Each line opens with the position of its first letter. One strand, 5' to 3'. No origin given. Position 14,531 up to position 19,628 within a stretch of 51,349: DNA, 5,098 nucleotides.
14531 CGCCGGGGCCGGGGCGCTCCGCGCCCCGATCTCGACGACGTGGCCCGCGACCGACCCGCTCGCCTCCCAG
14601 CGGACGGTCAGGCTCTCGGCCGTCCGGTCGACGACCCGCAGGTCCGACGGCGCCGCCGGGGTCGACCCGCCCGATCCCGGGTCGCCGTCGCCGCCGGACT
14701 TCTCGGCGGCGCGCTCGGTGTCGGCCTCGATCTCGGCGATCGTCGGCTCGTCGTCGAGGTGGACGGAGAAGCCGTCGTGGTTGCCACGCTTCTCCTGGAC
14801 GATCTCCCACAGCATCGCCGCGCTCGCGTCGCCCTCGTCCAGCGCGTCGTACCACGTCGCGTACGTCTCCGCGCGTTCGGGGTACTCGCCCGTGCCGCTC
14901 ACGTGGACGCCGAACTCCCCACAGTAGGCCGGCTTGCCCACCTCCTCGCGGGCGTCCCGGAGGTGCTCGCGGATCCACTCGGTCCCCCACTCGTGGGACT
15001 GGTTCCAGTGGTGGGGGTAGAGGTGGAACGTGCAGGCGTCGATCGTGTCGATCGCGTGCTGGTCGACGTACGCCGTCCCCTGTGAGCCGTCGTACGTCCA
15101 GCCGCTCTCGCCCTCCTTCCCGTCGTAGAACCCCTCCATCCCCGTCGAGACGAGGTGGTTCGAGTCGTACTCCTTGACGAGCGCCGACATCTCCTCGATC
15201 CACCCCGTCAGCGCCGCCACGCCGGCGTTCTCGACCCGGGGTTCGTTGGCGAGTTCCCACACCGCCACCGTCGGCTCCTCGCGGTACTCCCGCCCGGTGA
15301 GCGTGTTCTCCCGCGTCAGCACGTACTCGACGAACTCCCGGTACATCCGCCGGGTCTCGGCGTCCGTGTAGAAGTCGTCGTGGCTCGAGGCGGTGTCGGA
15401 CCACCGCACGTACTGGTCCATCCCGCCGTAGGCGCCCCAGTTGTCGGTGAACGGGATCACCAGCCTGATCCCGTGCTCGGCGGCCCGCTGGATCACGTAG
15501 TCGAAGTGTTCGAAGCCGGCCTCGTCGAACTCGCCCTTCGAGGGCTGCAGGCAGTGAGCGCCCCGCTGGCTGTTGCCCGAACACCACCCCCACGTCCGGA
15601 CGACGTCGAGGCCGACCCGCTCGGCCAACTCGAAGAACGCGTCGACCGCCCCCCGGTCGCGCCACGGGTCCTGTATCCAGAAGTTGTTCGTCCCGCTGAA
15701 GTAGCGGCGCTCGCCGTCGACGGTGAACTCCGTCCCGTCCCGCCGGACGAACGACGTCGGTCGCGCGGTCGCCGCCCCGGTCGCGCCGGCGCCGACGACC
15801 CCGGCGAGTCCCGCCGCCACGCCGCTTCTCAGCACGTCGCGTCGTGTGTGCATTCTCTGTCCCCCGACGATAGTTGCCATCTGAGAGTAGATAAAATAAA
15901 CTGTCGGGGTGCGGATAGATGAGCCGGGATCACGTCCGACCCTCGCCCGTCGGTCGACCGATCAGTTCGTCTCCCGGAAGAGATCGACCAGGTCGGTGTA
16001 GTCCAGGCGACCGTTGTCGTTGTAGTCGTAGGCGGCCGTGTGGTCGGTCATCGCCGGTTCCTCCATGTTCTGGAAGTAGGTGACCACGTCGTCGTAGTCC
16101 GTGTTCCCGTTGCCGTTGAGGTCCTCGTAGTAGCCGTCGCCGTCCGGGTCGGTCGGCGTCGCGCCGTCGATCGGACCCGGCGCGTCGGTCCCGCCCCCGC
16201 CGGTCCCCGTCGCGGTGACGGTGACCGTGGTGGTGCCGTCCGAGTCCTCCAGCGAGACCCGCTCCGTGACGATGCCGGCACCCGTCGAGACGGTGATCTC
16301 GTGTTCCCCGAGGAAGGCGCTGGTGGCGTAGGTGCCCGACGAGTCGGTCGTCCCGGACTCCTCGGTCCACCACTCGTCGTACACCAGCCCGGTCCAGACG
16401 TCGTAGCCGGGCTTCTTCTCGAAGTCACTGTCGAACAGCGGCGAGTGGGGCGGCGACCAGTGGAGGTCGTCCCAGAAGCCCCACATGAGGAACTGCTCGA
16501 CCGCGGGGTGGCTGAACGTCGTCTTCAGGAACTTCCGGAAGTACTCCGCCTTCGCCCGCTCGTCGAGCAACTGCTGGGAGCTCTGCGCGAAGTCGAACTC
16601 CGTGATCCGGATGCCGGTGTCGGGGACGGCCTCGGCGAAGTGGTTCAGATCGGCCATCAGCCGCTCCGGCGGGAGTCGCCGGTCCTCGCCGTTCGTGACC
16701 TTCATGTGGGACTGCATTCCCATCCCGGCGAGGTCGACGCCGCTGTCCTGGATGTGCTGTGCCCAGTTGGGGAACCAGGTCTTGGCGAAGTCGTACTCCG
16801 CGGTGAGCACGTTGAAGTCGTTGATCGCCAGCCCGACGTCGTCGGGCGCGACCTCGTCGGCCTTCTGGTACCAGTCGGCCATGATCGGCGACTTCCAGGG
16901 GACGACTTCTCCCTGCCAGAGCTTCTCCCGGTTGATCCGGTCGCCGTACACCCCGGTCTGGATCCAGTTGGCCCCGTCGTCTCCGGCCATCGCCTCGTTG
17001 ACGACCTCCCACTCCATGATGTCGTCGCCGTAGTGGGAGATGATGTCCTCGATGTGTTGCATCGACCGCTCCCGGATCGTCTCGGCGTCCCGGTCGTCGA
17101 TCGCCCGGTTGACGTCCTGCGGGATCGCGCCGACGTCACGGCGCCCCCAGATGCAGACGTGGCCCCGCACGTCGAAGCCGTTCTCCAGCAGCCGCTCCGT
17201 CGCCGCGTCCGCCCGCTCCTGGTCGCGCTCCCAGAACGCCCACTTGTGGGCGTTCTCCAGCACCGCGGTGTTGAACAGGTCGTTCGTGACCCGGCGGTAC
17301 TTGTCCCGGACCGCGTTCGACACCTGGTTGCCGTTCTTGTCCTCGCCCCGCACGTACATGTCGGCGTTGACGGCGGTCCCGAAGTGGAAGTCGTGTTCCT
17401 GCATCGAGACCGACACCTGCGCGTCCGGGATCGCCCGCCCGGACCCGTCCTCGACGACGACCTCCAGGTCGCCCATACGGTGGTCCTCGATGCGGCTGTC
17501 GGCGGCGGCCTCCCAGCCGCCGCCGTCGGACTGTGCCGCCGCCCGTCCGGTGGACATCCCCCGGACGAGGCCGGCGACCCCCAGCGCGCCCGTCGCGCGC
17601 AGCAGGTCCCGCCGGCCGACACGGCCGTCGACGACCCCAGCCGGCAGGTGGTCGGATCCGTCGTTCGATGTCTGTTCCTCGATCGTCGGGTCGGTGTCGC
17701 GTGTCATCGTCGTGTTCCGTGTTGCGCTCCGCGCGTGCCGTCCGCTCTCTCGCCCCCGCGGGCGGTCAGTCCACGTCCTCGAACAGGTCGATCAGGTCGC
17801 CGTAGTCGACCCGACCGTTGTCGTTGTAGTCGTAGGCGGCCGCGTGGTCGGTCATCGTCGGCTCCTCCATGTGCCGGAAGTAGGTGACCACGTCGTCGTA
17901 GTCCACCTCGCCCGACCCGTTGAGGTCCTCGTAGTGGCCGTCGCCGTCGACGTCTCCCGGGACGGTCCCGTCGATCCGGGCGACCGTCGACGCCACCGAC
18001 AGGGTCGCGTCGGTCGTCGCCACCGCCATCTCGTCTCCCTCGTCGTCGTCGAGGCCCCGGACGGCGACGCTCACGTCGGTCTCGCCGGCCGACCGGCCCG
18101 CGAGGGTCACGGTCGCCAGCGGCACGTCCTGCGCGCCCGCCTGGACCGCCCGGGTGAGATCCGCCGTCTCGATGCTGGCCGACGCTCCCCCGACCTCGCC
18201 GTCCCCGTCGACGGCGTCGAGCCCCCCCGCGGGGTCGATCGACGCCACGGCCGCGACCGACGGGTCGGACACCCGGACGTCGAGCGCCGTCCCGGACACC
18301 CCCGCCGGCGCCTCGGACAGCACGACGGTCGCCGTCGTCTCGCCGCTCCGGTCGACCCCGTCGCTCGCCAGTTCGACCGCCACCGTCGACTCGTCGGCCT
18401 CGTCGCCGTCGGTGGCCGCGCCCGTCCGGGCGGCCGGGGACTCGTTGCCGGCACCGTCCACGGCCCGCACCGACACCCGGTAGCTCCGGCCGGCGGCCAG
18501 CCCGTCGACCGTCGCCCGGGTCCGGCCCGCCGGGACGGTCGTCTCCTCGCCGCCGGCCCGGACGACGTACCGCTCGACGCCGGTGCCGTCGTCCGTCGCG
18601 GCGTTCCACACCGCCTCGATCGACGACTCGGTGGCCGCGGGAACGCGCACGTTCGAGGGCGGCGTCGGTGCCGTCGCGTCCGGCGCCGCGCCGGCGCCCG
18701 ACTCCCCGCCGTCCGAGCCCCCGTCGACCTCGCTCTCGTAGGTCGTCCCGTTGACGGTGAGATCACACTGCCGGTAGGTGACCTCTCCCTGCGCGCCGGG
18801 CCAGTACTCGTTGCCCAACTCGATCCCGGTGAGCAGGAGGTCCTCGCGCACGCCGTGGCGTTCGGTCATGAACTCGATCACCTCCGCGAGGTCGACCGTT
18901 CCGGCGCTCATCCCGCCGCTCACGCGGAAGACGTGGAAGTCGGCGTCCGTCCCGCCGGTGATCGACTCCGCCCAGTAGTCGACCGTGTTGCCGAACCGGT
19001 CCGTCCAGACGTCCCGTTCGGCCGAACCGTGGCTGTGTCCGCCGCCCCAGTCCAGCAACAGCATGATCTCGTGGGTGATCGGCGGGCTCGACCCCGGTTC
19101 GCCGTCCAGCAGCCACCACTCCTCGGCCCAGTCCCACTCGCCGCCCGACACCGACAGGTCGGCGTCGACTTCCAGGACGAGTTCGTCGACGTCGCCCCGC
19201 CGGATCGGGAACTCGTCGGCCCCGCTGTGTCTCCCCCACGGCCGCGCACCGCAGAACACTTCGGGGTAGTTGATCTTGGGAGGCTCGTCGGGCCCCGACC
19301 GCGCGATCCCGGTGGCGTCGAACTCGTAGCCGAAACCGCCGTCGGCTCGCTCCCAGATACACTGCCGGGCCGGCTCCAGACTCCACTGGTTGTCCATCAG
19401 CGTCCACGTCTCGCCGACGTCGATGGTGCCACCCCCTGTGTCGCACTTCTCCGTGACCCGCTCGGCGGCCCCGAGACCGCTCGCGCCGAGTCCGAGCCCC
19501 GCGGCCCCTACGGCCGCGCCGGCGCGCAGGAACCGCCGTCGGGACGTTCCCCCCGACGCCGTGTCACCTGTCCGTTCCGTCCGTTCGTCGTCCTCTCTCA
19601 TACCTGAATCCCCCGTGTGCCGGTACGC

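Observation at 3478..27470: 24-kb co-directional cluster encoding what looks like a complete cellulosome-type (cohesin-dockerin) system in a haloarchaeon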

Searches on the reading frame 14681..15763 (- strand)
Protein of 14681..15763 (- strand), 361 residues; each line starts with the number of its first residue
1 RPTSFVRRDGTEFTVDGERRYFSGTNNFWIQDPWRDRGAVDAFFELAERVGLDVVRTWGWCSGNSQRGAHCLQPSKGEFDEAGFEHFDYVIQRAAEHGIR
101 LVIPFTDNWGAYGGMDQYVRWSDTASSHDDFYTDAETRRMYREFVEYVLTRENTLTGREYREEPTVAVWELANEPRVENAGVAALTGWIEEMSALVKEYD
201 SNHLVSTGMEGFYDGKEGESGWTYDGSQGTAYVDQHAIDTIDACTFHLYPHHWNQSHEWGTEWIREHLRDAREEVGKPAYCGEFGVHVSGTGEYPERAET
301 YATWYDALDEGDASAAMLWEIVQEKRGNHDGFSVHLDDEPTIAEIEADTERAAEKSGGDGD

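Call 75: search_solved_structures(query=window:14681-15763:-, max_evalue=0.00001)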
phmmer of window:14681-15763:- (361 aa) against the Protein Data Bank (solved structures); distinct sequences matched with E-value up to 0.00001: 16.
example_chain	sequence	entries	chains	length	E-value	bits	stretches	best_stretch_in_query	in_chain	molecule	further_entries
8gf3_A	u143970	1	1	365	3.1e-79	269.9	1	4-357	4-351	GH5 Mannanase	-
3pz9_A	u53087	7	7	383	3.6e-63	217.1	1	15-341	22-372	Mannan endo-1,4-beta-mannosidase. Glycosyl Hydrolase family 5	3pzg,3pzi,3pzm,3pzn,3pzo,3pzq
4qp0_A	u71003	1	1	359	3.9e-63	216.9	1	3-341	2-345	Endo-beta-mannanase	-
6tn6_A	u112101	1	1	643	1.4e-62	215.1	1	16-341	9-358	Mannan endo-1,4-beta-mannosidase. Glycosyl Hydrolase family 5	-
9m20_A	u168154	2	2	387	1.6e-62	214.9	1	4-345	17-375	mannan endo-1,4-beta-mannosidase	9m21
1rh9_A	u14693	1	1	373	2.9e-56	194.3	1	4-344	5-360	endo-beta-mannanase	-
1qno_A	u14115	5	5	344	4.3e-46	160.9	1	3-296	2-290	ENDO-1,4-B-D-MANNANASE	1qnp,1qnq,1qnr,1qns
31ao_A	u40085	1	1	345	5.6e-46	160.5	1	4-288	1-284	Probable mannan endo-1,4-beta-mannosidase A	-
3wh9_A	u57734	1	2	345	1.1e-45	159.5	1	4-287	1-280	Endo-beta-1,4-mannanase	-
3wfl_A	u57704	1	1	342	1.7e-44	155.6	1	5-288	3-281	beta-mannanase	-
3ziz_A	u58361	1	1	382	5.1e-43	150.7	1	7-288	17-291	GH5 ENDO-BETA-1,4-MANNANASE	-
4awe_A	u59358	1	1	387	2.2e-40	142.1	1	2-340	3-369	ENDO-BETA-D-1,4-MANNANASE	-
1uuq_A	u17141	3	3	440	1.2e-22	83.6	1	5-287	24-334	MANNOSYL-OLIGOSACCHARIDE GLUCOSIDASE | MAN5A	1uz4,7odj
4lyr_A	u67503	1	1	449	2.3e-15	59.7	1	20-215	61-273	Exo-beta-1,4-mannosidase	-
4lyp_A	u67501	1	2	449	3.1e-15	59.3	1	20-215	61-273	Exo-beta-1,4-mannosidase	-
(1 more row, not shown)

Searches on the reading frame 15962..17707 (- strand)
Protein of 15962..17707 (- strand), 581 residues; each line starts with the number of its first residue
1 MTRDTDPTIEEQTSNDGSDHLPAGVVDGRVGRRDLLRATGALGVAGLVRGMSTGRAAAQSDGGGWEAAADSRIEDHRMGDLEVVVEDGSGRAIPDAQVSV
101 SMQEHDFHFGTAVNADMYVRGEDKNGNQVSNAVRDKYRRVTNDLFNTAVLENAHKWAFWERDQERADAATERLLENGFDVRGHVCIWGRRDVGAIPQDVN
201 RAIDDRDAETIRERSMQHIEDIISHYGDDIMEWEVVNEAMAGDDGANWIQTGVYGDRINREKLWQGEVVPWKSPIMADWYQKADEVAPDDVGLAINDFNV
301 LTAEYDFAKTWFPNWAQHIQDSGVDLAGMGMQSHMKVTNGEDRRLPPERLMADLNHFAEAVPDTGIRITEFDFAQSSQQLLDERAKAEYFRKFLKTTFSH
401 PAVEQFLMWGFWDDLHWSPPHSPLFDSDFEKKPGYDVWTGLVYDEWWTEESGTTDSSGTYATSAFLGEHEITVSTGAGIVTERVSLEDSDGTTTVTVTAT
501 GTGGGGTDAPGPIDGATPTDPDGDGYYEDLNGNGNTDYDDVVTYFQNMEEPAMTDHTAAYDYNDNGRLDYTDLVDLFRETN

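Call 4: search_protein_families(library=pfam, proteins=[window:15962-17707:-], max_evalue=0.01)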
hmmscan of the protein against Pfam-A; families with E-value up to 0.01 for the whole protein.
window:15962-17707:- (581 aa): 2 families
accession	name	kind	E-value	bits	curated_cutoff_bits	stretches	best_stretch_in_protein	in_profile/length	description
PF00331.26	Glyco_hydro_10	-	1.1e-36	127.1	22.1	1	129-436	22-306/311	Glycosyl hydrolase family 10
PF00404.24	Dockerin_1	-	0.0077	16.9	22.9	1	527-574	1-50/57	Dockerin type I domain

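Call 17: search_protein_families(library=ncbifam, proteins=[window:15962-17707:-], max_evalue=1)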
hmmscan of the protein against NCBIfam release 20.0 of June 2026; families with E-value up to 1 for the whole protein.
window:15962-17707:- (581 aa): 1 family
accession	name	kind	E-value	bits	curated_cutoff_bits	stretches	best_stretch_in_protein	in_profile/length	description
NF041944.1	Xylase_Ferestase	equivalog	1.1e-13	50.3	1200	1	133-377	30-255/694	bifunctional endo-1,4-beta-xylanase/feruloyl esterase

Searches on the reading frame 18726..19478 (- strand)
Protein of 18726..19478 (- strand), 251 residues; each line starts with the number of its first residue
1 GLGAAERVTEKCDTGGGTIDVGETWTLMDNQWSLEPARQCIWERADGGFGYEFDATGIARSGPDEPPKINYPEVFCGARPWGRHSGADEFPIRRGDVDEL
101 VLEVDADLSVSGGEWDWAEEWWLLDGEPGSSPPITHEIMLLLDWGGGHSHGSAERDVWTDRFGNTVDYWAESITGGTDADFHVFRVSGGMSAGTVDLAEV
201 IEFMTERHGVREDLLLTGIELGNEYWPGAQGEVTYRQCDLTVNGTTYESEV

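Call 20: search_solved_structures(query=window:18726-19478:-, max_evalue=0.01)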
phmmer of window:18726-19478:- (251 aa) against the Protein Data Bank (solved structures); distinct sequences matched with E-value up to 0.01: 2.
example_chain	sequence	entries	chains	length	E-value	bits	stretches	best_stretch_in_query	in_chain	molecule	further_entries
7mks_AAA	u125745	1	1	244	2.1e-05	27.5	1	15-232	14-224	Glycoside hydrolase, family 6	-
7mkr_AAA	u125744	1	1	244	2.1e-05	27.5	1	15-232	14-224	Glycoside hydrolase, family 6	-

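Call 67: search_protein_families(library=pfam, proteins=[window:18726-19478:-], max_evalue=10)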
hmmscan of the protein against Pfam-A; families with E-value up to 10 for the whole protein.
window:18726-19478:- (251 aa): 0 families

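Call 68: search_solved_structures(query=window:18726-19478:-, max_evalue=10, show_alignments=1)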
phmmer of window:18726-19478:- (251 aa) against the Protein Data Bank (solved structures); distinct sequences matched with E-value up to 10: 8.
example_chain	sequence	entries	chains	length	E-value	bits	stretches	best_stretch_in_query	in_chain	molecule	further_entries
7mks_AAA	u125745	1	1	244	2.1e-05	27.5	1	15-232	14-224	Glycoside hydrolase, family 6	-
7mkr_AAA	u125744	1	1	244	2.1e-05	27.5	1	15-232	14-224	Glycoside hydrolase, family 6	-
3amn_A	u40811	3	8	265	0.011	18.6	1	30-123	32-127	Endo-1,4-beta-glucanase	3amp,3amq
3vho_A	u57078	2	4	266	0.011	18.6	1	29-124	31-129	Endo-1,4-beta-glucanase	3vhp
3amh_A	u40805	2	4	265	0.012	18.5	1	30-123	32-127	Endo-1,4-beta-glucanase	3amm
3vhn_A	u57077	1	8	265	0.014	18.2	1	30-124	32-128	Endo-1,4-beta-glucanase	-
3o7o_A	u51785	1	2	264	0.018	17.8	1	30-124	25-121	Endoglucanase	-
7s8k_A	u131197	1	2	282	0.028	17.2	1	70-225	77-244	Cellulase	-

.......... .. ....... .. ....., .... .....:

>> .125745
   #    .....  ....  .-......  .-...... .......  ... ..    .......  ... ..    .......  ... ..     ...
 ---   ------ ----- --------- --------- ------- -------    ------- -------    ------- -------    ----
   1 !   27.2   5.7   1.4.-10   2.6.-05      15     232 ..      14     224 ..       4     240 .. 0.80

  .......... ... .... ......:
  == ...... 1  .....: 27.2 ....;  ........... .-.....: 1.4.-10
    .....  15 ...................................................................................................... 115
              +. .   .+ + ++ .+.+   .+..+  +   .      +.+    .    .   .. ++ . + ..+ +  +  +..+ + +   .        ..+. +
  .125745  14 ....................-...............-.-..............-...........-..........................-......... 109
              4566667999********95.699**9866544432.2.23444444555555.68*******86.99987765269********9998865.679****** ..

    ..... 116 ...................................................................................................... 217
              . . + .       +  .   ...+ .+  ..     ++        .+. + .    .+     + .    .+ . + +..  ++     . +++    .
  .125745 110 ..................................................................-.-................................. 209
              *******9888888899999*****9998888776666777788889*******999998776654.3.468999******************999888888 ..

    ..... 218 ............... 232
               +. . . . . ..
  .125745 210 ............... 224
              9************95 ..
